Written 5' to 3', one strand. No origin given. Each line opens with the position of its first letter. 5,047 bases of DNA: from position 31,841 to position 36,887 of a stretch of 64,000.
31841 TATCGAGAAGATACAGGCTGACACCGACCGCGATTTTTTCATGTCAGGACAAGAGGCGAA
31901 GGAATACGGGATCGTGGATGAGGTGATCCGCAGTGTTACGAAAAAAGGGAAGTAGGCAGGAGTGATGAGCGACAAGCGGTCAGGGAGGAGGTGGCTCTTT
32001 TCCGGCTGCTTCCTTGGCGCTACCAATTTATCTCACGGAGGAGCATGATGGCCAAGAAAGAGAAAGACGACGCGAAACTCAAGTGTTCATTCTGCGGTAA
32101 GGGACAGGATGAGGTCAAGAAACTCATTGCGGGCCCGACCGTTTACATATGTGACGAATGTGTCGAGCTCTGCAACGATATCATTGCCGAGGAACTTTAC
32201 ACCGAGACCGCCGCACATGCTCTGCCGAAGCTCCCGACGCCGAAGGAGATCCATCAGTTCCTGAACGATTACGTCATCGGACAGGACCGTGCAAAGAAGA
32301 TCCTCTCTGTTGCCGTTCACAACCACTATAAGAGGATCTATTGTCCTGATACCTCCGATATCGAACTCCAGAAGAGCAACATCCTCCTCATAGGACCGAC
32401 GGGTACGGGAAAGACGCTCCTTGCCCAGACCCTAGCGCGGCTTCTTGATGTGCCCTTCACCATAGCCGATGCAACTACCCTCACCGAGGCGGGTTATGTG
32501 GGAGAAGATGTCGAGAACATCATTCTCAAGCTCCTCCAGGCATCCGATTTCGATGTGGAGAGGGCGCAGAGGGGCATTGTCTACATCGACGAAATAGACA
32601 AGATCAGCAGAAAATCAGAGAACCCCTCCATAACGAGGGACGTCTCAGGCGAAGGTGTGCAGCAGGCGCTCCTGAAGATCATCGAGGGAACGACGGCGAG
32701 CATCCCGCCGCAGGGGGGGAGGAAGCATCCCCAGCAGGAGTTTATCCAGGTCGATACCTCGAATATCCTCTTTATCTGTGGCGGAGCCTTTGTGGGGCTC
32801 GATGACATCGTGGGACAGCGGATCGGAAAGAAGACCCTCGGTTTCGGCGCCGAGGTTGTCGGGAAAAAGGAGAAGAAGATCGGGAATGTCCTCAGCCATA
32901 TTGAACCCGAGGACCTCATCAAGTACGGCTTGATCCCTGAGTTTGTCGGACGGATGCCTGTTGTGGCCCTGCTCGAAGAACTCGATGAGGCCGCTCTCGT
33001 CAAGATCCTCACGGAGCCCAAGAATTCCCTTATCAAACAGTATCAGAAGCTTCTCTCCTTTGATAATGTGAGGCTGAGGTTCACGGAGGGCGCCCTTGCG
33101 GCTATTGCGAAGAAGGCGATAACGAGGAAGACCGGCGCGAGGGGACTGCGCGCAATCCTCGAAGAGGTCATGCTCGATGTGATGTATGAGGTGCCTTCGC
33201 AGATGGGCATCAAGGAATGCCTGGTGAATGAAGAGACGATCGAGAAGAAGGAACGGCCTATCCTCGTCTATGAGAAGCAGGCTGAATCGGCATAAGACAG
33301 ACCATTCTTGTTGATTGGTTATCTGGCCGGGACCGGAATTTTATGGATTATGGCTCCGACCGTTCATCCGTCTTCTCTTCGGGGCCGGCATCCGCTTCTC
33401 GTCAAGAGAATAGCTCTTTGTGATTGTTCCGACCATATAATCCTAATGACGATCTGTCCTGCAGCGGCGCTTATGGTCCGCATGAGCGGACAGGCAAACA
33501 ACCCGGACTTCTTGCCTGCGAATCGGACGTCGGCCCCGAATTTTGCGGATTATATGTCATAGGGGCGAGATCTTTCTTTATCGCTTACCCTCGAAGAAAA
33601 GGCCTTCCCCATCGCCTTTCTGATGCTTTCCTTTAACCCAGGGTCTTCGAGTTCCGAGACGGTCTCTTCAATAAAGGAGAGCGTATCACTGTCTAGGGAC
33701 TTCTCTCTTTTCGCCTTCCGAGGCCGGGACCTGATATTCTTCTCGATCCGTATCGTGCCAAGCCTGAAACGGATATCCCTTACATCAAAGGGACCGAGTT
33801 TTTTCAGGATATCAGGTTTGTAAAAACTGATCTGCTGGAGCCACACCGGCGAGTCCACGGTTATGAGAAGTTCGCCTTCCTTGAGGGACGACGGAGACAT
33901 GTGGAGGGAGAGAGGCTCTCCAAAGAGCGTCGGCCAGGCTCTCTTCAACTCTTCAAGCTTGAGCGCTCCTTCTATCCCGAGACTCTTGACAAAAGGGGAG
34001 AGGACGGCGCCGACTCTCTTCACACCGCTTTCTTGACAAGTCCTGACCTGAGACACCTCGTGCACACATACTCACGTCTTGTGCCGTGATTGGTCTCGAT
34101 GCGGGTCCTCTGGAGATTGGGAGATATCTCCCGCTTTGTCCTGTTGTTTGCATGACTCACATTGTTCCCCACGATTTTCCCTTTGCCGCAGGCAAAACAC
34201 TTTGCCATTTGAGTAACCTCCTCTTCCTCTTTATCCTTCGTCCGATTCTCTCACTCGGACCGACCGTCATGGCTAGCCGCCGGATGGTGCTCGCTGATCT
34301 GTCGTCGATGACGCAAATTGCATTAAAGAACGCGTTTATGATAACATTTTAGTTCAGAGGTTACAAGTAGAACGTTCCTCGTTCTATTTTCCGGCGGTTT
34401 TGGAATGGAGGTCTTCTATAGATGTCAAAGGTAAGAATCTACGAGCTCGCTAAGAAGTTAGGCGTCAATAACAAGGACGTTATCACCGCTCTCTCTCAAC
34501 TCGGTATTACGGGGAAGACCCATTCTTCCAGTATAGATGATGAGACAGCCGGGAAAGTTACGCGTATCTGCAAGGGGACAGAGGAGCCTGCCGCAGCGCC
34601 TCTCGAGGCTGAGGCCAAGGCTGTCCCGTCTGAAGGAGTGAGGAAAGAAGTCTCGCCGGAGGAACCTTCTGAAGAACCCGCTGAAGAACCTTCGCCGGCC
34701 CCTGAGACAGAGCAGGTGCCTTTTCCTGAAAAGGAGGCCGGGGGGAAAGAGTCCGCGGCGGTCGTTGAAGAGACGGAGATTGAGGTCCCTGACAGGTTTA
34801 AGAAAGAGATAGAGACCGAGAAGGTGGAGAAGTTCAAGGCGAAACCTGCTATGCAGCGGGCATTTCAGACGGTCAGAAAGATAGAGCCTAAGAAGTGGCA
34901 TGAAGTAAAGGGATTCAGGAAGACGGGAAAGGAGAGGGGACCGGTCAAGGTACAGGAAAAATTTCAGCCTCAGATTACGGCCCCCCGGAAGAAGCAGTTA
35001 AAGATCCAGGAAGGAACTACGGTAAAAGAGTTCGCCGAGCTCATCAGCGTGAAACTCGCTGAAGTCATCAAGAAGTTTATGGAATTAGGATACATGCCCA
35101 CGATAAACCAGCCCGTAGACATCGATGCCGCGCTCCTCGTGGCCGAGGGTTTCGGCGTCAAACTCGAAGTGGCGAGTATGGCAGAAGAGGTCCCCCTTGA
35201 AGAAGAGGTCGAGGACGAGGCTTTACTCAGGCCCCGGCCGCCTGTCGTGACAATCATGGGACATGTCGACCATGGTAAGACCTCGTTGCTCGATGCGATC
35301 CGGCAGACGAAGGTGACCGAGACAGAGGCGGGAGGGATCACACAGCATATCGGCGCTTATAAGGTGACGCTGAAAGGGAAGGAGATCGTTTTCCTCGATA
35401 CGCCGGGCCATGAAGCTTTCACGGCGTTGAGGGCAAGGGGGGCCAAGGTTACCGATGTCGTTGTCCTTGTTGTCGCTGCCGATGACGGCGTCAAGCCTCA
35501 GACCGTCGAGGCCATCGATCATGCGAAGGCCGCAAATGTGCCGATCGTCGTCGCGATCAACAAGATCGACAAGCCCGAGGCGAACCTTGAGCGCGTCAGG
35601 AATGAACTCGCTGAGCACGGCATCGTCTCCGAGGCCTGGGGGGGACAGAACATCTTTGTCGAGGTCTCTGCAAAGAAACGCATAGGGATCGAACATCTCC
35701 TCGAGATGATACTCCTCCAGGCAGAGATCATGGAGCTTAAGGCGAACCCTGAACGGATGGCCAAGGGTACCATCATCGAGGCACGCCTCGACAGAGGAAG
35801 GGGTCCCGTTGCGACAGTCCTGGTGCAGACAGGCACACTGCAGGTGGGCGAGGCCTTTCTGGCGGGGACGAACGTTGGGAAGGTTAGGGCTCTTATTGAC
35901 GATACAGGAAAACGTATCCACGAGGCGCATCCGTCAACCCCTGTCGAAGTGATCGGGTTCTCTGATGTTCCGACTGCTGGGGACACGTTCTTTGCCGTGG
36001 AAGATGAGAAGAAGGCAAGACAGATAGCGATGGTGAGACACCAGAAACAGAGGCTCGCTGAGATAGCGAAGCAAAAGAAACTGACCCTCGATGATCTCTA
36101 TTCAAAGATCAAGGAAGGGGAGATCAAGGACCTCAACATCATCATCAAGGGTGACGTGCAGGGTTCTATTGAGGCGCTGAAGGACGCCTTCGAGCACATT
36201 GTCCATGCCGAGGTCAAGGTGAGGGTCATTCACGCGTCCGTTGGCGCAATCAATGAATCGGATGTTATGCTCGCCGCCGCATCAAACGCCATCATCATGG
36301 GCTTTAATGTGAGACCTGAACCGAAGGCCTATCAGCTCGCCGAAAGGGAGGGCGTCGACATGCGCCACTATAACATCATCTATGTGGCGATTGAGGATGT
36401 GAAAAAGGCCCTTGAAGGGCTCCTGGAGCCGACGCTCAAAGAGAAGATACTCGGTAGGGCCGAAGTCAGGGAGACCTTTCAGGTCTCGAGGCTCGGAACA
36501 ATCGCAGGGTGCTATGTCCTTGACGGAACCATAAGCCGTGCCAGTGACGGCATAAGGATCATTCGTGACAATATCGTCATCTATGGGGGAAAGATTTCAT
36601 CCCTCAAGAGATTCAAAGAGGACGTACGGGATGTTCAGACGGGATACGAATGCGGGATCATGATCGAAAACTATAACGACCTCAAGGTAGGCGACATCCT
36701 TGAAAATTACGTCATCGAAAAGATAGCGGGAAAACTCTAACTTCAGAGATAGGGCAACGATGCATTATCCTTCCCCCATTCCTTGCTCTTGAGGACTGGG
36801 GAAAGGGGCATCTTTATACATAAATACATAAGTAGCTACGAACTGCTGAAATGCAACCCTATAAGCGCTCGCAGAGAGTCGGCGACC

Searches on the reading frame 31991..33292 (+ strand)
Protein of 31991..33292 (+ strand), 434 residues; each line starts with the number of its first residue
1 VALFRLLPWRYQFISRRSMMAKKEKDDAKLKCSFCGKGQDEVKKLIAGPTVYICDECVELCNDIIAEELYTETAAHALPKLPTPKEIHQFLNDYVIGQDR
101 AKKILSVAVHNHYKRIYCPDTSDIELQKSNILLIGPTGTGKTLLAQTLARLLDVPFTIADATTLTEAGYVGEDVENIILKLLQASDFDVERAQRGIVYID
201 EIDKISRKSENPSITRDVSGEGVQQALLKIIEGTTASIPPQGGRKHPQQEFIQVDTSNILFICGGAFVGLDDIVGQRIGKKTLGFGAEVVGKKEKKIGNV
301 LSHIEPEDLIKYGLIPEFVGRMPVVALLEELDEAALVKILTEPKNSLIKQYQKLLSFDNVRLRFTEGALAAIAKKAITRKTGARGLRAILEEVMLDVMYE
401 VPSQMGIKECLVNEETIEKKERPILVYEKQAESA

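Call 36: search_protein_families(library=pfam, proteins=[window:31991-33292:+], max_evalue=0.00001)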
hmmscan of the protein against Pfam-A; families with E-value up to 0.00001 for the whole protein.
window:31991-33292:+ (434 aa): 8 families
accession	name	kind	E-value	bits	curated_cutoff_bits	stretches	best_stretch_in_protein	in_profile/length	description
PF07724.20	AAA_2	-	7.7e-35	120.8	27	1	127-324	2-165/166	AAA domain (Cdc48 subfamily)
PF06689.19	zf-C4_ClpX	-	1.3e-20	73.4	27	1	31-67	2-39/39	ClpX C4-type zinc finger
PF00004.35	AAA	-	3.7e-17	63.5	21.2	1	131-256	1-99/131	ATPase family associated with various cellular activities (AAA)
PF10431.15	ClpB_D2-small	-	1.3e-11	44.8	21.9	1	331-408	1-74/81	C-terminal, D2-small domain, of ClpB protein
PF07728.20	AAA_5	-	6.2e-07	29.9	22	0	130-207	1-80/139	AAA domain (dynein-related subfamily)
PF05496.18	RuvB_N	-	1.1e-06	28.9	27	1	90-210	5-101/159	Holliday junction DNA helicase RuvB P-loop domain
PF01078.27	Mg_chelatase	-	6.1e-06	26.2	20.3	0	129-153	23-47/207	Magnesium chelatase, subunit ChlI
PF13401.12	AAA_22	-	7.6e-06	26.7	27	0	127-170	4-50/130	AAA domain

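Call 70: list_cluster_members(proteins=[window:31991-33292:+, window:34422-36737:+, window:476-4009:+, window:42131-44401:+])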
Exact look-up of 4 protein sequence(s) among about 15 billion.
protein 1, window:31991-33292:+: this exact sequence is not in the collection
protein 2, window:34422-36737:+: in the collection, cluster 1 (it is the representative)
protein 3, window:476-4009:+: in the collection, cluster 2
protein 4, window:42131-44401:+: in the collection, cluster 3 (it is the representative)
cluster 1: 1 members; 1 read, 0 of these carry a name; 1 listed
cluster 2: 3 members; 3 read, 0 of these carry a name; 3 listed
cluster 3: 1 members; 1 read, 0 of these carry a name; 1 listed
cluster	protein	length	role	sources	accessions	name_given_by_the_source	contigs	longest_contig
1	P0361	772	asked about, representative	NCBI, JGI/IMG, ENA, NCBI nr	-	-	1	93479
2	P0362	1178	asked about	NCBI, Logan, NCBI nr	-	-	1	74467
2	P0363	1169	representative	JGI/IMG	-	-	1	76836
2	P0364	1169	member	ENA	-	-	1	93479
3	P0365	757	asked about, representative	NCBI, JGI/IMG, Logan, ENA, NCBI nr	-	-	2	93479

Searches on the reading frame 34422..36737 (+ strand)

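Call 36: search_protein_families(library=pfam, proteins=[window:34422-36737:+], max_evalue=0.00001)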
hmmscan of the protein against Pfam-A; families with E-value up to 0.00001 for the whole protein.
window:34422-36737:+ (772 aa): 9 families
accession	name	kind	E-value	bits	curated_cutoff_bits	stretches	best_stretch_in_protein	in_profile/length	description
PF11987.13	IF-2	-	9.9e-44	148.5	27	1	547-661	3-117/117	Translation-initiation factor 2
PF00009.33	GTP_EFTU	-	1.2e-36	126.5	26.5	1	276-431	6-183/188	Elongation factor Tu GTP binding domain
PF04760.21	IF2_N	-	2.1e-29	101.5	25.3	2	1-47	1-47/53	Translation initiation factor IF-2, N-terminal region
PF22042.2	EF-G_D2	-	2.5e-28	98.4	27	1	447-525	2-83/84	Elongation factor G domain 2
PF01926.29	MMR_HSR1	-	2.6e-13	50.5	21.9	1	276-381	2-113/113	50S ribosome-binding GTPase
PF00071.28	Ras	-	2.3e-08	34.3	21.6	1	277-432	3-158/162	Ras family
PF03144.31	GTP_EFTU_D2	-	2.2e-07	31.6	30.3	1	692-760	1-72/73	Elongation factor Tu domain 2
PF10662.15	PduV-EutP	-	2.4e-06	27.8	21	1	276-430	4-141/143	Ethanolamine utilisation - propanediol utilisation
PF00025.27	Arf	-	8.5e-06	25.8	22.3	0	278-429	19-169/174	ADP-ribosylation factor family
